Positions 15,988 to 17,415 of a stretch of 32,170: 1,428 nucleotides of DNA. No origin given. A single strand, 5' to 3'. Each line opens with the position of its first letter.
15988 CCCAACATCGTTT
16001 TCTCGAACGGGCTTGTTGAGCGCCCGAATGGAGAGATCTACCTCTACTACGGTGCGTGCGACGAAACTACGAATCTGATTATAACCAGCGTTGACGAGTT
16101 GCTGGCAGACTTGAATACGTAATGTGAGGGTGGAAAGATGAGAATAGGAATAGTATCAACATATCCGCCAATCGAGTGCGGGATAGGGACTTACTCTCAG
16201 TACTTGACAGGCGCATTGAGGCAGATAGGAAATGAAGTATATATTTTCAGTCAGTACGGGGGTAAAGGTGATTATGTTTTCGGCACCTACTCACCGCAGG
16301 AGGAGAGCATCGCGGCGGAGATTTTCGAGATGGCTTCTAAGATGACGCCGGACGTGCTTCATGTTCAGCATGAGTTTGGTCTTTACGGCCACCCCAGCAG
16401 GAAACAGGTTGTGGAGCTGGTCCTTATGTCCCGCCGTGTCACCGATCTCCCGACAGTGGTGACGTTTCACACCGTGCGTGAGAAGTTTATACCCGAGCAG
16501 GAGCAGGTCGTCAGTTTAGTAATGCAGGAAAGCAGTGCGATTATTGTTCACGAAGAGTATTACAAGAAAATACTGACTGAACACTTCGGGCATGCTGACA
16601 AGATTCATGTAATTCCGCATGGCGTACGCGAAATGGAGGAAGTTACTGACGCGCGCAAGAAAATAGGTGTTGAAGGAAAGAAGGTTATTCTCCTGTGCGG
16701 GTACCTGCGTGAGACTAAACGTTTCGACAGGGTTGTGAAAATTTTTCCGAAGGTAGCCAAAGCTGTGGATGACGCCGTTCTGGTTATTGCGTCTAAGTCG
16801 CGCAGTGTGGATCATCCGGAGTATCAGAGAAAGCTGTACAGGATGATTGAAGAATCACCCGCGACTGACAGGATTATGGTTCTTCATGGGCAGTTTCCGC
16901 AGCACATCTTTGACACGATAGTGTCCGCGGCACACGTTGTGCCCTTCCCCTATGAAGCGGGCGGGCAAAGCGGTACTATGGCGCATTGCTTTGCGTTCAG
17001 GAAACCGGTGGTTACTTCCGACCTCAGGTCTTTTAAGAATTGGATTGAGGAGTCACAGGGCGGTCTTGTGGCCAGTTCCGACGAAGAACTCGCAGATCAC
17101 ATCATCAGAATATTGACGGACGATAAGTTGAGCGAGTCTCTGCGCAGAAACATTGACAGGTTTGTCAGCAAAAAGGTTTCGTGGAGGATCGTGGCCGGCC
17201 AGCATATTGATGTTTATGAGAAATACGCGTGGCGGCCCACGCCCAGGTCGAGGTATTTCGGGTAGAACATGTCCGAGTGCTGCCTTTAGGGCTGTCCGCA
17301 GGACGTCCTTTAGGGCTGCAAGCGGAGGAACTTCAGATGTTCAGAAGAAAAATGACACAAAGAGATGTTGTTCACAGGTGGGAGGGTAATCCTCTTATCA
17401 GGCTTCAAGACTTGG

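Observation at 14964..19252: Four-gene glycan cassette (GH130 - GT4 - GH130 - GH130) inserted between murG and murC in the dcw operon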

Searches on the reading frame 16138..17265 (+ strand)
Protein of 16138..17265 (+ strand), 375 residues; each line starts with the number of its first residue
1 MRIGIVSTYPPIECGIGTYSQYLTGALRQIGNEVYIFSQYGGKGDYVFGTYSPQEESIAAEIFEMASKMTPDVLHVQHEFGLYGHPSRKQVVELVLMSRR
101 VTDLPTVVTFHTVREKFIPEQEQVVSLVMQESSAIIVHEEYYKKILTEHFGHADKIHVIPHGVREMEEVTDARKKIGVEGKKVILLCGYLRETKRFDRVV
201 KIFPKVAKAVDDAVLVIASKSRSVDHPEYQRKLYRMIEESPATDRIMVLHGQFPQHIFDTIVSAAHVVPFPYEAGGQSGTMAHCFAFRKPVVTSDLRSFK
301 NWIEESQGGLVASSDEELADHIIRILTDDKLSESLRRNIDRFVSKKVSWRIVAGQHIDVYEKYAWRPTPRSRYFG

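Call 3: search_protein_families(library=pfam, proteins=[window:16138-17265:+])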
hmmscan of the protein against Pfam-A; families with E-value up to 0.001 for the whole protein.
window:16138-17265:+ (375 aa): 4 families
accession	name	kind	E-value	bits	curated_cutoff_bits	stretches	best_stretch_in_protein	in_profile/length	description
PF00534.26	Glycos_transf_1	-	5.4e-15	55.8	26.4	1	171-339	4-169/172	Glycosyl transferases group 1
PF13692.12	Glyco_trans_1_4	-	3.2e-14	53.8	27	1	182-328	2-142/142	Glycosyl transferases group 1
PF13439.12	Glyco_transf_4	-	2.6e-11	44.3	28.5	1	15-163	3-166/170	Glycosyltransferase Family 4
PF13579.12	Glyco_trans_4_4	-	0.00057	20.7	29.7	0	60-162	61-158/158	Glycosyl transferase 4-like domain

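Call 17: search_solved_structures(query=window:16138-17265:+, max_evalue=0.001)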
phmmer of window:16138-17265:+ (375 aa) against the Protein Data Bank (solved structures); distinct sequences matched with E-value up to 0.001: 3.
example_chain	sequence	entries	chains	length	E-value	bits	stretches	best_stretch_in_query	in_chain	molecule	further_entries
6kih_A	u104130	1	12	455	4.4e-06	29.7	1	124-361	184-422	Tll1590 protein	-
2jjm_A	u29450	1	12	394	0.00011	25.1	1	43-343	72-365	GLYCOSYL TRANSFERASE, GROUP 1 FAMILY PROTEIN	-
3mbo_A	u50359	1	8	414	0.00013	24.9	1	43-343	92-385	Glycosyltransferase, group 1 family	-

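Call 43: search_protein_families(library=ncbifam, proteins=[window:16138-17265:+], max_evalue=0.001)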
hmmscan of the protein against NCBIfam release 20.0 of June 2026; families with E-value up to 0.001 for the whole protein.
window:16138-17265:+ (375 aa): 12 families
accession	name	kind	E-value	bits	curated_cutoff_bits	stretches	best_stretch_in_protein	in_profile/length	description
NF038229.1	Glyco4_Geo_Pelo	equivalog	2.5e-21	76.1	400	1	58-361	43-334/338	GPMC system family 4 glycosyltransferase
TIGR04047.1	MSMEG_0565_glyc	hypoth_equivalog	2e-16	60.1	259.85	1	126-361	133-372/373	MSMEG_0565 family glycosyltransferase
TIGR03999.1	thiol_BshA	equivalog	8.9e-16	57.8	273.7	1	45-362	59-372/375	N-acetyl-alpha-D-glucosaminyl L-malate synthase BshA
NF038295.1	EPS_HpsP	equivalog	4.4e-12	45.7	550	1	138-362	161-386/388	hormogonium polysaccharide biosynthesis glycosyltransferase HpsP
TIGR04063.1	stp3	hypoth_equivalog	3.6e-10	39.3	442.05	1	59-362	81-394/397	TIGR04063 family PEP-CTERM/XrtA system glycosyltransferase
NF041010.1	glycosy_Agl16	equivalog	1.3e-09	37.5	575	1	70-362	73-350/352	glycosylation protein Agl16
TIGR02149.1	glgA_Coryne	subfamily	7.1e-08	32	302.4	1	135-362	149-389/391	glycogen synthase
TIGR04157.1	glyco_rSAM_CFB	subfamily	1.9e-07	30.4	400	1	114-219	152-265/406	TIGR04157 family glycosyltransferase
NF049988.1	MGlcDAGSynMgs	equivalog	1e-06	28.4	400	1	162-345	184-370/398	alpha-monoglucosyldiacylglycerol synthase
NF053513.1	Gtran_IagA_BgsA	equivalog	8.2e-06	25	460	1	125-362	99-330/333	LTA glycolipid anchor biosynthesis glycosyltransferase, IagA/BgsA family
NF049987.1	DaglGlyslTfaseDgs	equivalog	0.00025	20.1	500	1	131-362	100-326/332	processive diacylglycerol alpha-glucosyltransferase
TIGR03088.1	stp2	hypoth_equivalog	0.00036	19.7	409.05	1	183-362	196-372/374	TIGR03088 family PEP-CTERM/XrtA system glycosyltransferase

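Call 48: find_homologous_proteins(query=window:16138-17265:+)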
Query window:16138-17265:+ (375 aa): 542 proteins with E <= 0.001 among 2735 candidates; the best 120 are listed.
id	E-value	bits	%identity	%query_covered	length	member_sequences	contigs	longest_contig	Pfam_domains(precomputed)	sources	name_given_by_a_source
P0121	8.9e-247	836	98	100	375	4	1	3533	PF00534.27,PF13439.13,PF13692.13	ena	-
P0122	8.1e-198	675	78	100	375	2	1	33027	PF00534.27,PF13439.13,PF13692.13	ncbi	-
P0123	1.8e-193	661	77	100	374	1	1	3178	PF00534.27,PF13439.13,PF13692.13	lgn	-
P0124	1.4e-192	658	78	100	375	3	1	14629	PF00534.27,PF13579.13,PF13439.13,PF13692.13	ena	-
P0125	7.7e-185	633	73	100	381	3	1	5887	PF00534.27,PF13439.13,PF13692.13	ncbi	-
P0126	2.2e-181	621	72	100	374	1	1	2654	PF00534.27,PF13439.13,PF13692.13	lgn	-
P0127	2.0e-165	569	67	100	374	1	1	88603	PF00534.27,PF13439.13,PF13692.13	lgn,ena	-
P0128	3.2e-165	568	67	100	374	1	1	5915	PF00534.27,PF13439.13,PF13692.13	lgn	-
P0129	7.3e-163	560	65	100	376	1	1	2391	PF00534.27,PF13579.13,PF13439.13,PF13692.13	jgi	jgi:glycosyltransferase involved in cell wall biosynthesis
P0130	3.2e-161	555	64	100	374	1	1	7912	PF00534.27,PF13439.13,PF13692.13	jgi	-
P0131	4.7e-161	554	65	100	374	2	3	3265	PF00534.27,PF13439.13,PF13692.13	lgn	-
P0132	2.8e-160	552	63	100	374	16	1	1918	PF00534.27,PF13439.13,PF13692.13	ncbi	-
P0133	1.1e-159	550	63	100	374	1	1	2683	PF00534.27,PF13439.13,PF13692.13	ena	-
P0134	3.4e-157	542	62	100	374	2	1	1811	PF00534.27,PF13439.13,PF13692.13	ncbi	-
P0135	6.9e-157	541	63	100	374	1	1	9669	PF00534.27,PF13579.13,PF13439.13,PF13692.13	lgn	-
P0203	4.9e-116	406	50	99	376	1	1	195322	PF00534.27,PF13439.13,PF13692.13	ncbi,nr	ncbi:MAG: glycosyltransferase [Fibrobacteria bacterium]|nr:glycosyltransferase [Fibrobacteria bacter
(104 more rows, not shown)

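Call 49: find_encoding_contigs(protein=P0124, flank=10000, max_places=2)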
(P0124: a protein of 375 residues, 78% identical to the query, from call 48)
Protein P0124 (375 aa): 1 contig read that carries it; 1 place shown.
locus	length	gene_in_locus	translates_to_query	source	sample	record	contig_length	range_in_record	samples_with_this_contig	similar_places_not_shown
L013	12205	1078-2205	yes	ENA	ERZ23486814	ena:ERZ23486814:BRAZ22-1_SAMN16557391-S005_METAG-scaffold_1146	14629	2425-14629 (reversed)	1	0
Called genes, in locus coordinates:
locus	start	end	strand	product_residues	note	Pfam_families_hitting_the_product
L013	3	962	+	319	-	?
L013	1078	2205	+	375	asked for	PF13439:Glyco_transf_4, PF13579:Glyco_trans_4_4 (faint), PF00534:Glycos_transf_1, PF13692:Glyco_trans_1_4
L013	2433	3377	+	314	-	PF04041:Glyco_hydro_130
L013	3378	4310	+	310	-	PF04041:Glyco_hydro_130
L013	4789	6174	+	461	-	PF01225:Mur_ligase, PF08245:Mur_ligase_M, PF02875:Mur_ligase_C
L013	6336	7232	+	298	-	PF01565:FAD_binding_4, PF02873:MurB_C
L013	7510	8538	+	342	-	PF01820:Dala_Dala_lig_N, PF02655:ATP-grasp_3 (weak), PF08443:RimK (faint), PF01071:GARS_A (weak), PF02222:ATP-grasp (weak), PF02786:CPSase_L_D2, PF07478:Dala_Dala_lig_C, PF13535:ATP-grasp_4 (weak)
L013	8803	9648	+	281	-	PF08478:POTRA_1, PF03799:FtsQ_DivIB_C (weak)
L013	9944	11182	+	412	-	PF02491:SHS2_FTSA, PF06277:EutA (weak), PF06723:MreB_Mbl, PF14450:FtsA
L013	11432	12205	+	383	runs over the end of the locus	PF00091:Tubulin, PF12327:FtsZ_C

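Call 50: find_encoding_contigs(protein=P0127, flank=10000, max_places=2)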
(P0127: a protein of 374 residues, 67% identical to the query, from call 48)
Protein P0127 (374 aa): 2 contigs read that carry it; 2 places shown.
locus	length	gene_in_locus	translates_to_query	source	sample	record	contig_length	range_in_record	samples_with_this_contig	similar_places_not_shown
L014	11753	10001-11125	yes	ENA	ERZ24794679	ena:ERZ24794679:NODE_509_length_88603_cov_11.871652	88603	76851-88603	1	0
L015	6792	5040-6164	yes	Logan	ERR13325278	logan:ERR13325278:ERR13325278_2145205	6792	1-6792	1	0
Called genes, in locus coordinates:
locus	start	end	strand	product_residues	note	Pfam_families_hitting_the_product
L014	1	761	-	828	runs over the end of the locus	PF14559:TPR_19 (faint), PF13428:TPR_14 (faint), PF13432:TPR_16 (weak), PF16403:Bact_surface_Ig-like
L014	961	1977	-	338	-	PF00535:Glycos_transf_2, PF10111:Glyco_tranf_2_2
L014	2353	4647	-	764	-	-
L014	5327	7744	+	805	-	PF02837:Glyco_hydro_2_N, PF22666:Glyco_hydro_2_N2 (weak), PF00703:Glyco_hydro_2, PF02836:Glyco_hydro_2_C, PF16355:DUF4982, PF18565:Glyco_hydro2_C5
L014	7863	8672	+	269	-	-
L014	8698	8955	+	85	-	-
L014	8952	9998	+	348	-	PF04041:Glyco_hydro_130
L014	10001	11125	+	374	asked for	PF13439:Glyco_transf_4, PF00534:Glycos_transf_1, PF13692:Glyco_trans_1_4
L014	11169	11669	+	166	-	PF04041:Glyco_hydro_130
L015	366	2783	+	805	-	PF02837:Glyco_hydro_2_N, PF22666:Glyco_hydro_2_N2 (weak), PF00703:Glyco_hydro_2, PF02836:Glyco_hydro_2_C, PF16355:DUF4982, PF18565:Glyco_hydro2_C5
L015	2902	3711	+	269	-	-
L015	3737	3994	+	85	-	-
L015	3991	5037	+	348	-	PF04041:Glyco_hydro_130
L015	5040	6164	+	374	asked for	PF13439:Glyco_transf_4, PF00534:Glycos_transf_1, PF13692:Glyco_trans_1_4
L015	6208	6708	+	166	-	PF04041:Glyco_hydro_130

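Call 51: find_encoding_contigs(protein=P0203, flank=10000, max_places=2)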
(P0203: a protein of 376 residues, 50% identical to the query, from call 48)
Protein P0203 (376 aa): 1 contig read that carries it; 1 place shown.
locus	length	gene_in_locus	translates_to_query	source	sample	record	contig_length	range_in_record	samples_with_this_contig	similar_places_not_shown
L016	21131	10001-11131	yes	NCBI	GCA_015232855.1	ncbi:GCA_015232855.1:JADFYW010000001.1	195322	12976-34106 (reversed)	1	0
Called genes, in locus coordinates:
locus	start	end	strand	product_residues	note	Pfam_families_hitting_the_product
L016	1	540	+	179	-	PF04982:TM_HPP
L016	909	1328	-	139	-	PF20205:DUF6567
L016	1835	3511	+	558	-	PF01839:FG-GAP (faint), PF13517:FG-GAP_3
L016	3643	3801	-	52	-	-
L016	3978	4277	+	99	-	-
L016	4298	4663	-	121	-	-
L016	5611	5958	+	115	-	-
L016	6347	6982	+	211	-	-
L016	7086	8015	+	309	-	PF04041:Glyco_hydro_130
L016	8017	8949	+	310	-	PF04041:Glyco_hydro_130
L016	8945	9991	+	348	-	PF04041:Glyco_hydro_130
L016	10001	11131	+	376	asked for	PF13439:Glyco_transf_4, PF00534:Glycos_transf_1, PF13692:Glyco_trans_1_4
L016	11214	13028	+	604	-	PF00512:HisKA, PF02518:HATPase_c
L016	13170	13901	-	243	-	PF16561:AMPK1_CBM, PF22058:X25_BaPul_like (weak)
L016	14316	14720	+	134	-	PF09622:DUF2391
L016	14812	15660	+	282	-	PF00990:GGDEF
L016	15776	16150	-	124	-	PF00072:Response_reg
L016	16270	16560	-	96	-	PF06305:LapA_dom (weak)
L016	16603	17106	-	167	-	-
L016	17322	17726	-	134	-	PF25601:AAA_lid_14, PF02954:HTH_8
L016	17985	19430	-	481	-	PF02310:B12-binding, PF04055:Radical_SAM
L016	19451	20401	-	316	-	PF01145:Band_7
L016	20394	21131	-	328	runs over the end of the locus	PF01145:Band_7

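Call 70: search_protein_families(library=ncbifam, proteins=[L014:7863-8672:+, L014:8698-8955:+, L016:13170-13901:-], max_evalue=0.00001)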
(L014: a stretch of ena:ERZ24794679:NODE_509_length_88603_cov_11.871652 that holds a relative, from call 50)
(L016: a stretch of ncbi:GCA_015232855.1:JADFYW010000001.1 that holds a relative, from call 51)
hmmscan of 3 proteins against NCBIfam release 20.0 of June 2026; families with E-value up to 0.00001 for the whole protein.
L014:7863-8672:+ (269 aa): 0 families

L014:8698-8955:+ (85 aa): 0 families

L016:13170-13901:- (243 aa): 0 families

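Call 79: search_solved_structures(query=A1, max_evalue=0.000001)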
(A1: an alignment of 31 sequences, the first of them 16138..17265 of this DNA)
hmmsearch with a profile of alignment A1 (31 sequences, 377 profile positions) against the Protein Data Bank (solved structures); distinct sequences matched with E-value up to 0.000001: 14.
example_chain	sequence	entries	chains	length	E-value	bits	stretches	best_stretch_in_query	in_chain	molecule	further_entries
6kih_A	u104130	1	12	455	7.2e-17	64.5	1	115-363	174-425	Tll1590 protein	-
4n9w_A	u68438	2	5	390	1.6e-13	53.4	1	96-362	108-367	GDP-mannose-dependent alpha-(1-2)-phosphatidylinositol mannosyltransferase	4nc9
2gej_A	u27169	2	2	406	2e-13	53.1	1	96-362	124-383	PHOSPHATIDYLINOSITOL MANNOSYLTRANSFERASE (PimA)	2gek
2jjm_A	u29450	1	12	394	2.3e-13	52.9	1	51-364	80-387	GLYCOSYL TRANSFERASE, GROUP 1 FAMILY PROTEIN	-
3mbo_A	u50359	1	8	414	2.5e-13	52.8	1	51-364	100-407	Glycosyltransferase, group 1 family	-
5d00_A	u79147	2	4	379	3.1e-11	45.9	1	51-362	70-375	N-acetyl-alpha-D-glucosaminyl L-malate synthase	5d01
8dvw_A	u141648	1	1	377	5e-11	45.2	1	260-365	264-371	N, N'-diacetylbacillosaminyl-diphospho-undecaprenol alpha-1,3-N-acetylgalactosaminyltransf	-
8dqd_A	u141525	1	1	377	5.5e-11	45.1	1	260-365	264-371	N, N'-diacetylbacillosaminyl-diphospho-undecaprenol alpha-1,3-N-acetylgalactosaminyltransf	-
8dvz_A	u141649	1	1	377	5.9e-11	45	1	260-365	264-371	N, N'-diacetylbacillosaminyl-diphospho-undecaprenol alpha-1,3-N-acetylgalactosaminyltransf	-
3c4q_A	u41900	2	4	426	4.2e-10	42.2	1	101-364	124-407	Predicted glycosyltransferases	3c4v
3c48_A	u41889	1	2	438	4.8e-10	42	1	101-364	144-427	Predicted glycosyltransferases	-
6d9t_A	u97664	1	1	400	4.9e-09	38.7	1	51-364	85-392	Glycosyl transferase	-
6n1x_A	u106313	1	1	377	7.3e-09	38.1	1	51-363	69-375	Glycosyltransferase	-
6tvp_A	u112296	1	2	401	7.5e-07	31.5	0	122-362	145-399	Alpha-maltose-1-phosphate synthase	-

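Call 85: predict_structure(alignment_id=A1)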
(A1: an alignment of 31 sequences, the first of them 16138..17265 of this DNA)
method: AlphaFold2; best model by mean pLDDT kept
length: 375 residues; sequences in the alignment: 31
mean_pLDDT: 89.4   pTM: 0.88
mean pLDDT of the five models: 89.4, 88.9, 88.8, 88.3, 88.3
residues with pLDDT >= 90: 255; 70-90: 93; 50-70: 17; < 50: 10
segments of 3 or more residues with pLDDT < 50: 11-14, 81-86
pLDDT, mean of each block of 10 residues (from residue 1): 82 61 92 90 83 83 92 82 55 91 92 83 89 94 94 95 92 97 93 93 98 94 73 96 96 88 97 82 95 94 96 98 98 98 96 96 88 71
secondary structure, 60 per line:
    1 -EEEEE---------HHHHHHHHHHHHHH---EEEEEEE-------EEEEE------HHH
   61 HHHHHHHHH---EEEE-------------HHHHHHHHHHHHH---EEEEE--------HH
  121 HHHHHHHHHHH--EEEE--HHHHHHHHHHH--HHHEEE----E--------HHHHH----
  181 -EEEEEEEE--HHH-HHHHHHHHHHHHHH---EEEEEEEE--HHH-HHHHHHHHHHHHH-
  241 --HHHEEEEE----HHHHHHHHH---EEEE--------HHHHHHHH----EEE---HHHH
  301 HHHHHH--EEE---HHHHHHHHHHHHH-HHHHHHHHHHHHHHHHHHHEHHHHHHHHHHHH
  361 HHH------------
elements in order: E2-6 H16-29 E33-39 E47-51 H58-69 E73-76 H90-102 E106-110 H119-131 E134-137 H140-150 E156-158 H172-176 E182-189 H196-209 E213-220 H227-239 E246-250 H255-263 E267-270 H279-286 E291-293 H297-306 E309-311 H315-327 H329-347 H349-363

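Call 87: fold_search(model_id=the predicted structure, library=pdb)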
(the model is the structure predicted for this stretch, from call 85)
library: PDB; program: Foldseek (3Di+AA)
matches with E <= 10: 1785; with E <= 0.001: 427
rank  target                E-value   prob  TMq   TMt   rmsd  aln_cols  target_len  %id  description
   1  6tvp_B                1.2e-20  1.00  0.74  0.72   4.6       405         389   16  Structure of Mycobacterium smegmatis alpha-maltose-1-phosphate synthase GlgM (released 2020-04-22)
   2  3c4q_B                6.5e-20  1.00  0.76  0.73   3.7       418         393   16  Structure of the retaining glycosyltransferase MshA : The first step in mycothiol biosynthesis. Organism : Corynebacte (released 2008-04-01)
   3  6tvp_A                1.5e-19  1.00  0.75  0.73   4.5       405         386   16  Structure of Mycobacterium smegmatis alpha-maltose-1-phosphate synthase GlgM (released 2020-04-22)
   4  3c48_B                2.1e-19  1.00  0.48  0.46  10.7       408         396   17  Structure of the retaining glycosyltransferase MshA: The first step in mycothiol biosynthesis. Organism: Corynebacteri (released 2008-03-25)
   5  3c4q_A                4.4e-19  1.00  0.76  0.73   3.8       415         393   16  Structure of the retaining glycosyltransferase MshA : The first step in mycothiol biosynthesis. Organism : Corynebacte (released 2008-04-01)
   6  3c48_A                4.6e-19  1.00  0.49  0.46  10.9       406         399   16  Structure of the retaining glycosyltransferase MshA: The first step in mycothiol biosynthesis. Organism: Corynebacteri (released 2008-03-25)
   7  2gej                  2.3e-18  1.00  0.76  0.78   4.1       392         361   19  Crystal Structure of phosphatidylinositol mannosyltransferase (PimA) from Mycobacterium smegmatis in complex with GDP-Ma (released 2007-04-03)
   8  6d9t                  9.8e-18  1.00  0.79  0.78   3.9       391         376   17  BshA from Staphylococcus aureus complexed with UDP (released 2019-05-08)
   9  3mbo_G                1.1e-17  1.00  0.73  0.74   4.4       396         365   18  Crystal Structure of the Glycosyltransferase BaBshA bound with UDP and L-malate (released 2010-09-29)
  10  2jjm_A                1.5e-17  1.00  0.76  0.80   4.2       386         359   18  Crystal Structure of a family GT4 glycosyltransferase from Bacillus anthracis ORF BA1558. (released 2008-08-05)
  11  6n1x                  1.7e-17  1.00  0.79  0.79   3.7       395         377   16  BshA from Staphylococcus aureus complexed with UDP and N-acetylglucosamine (released 2019-08-21)
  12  3mbo_D                2.1e-17  1.00  0.76  0.77   4.5       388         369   16  Crystal Structure of the Glycosyltransferase BaBshA bound with UDP and L-malate (released 2010-09-29)
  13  3mbo_C                2.1e-17  1.00  0.77  0.77   4.3       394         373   17  Crystal Structure of the Glycosyltransferase BaBshA bound with UDP and L-malate (released 2010-09-29)
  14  5d00_B                2.6e-17  1.00  0.80  0.83   3.5       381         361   16  Crystal structure of BshA from B. subtilis complexed with N-acetylglucosaminyl-malate and UMP (released 2016-09-07)
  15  5d01_A                3.7e-17  1.00  0.78  0.82   3.6       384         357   15  Crystal structure of BshA from B. subtilis complexed with N-acetylglucosaminyl-malate (released 2016-09-07)
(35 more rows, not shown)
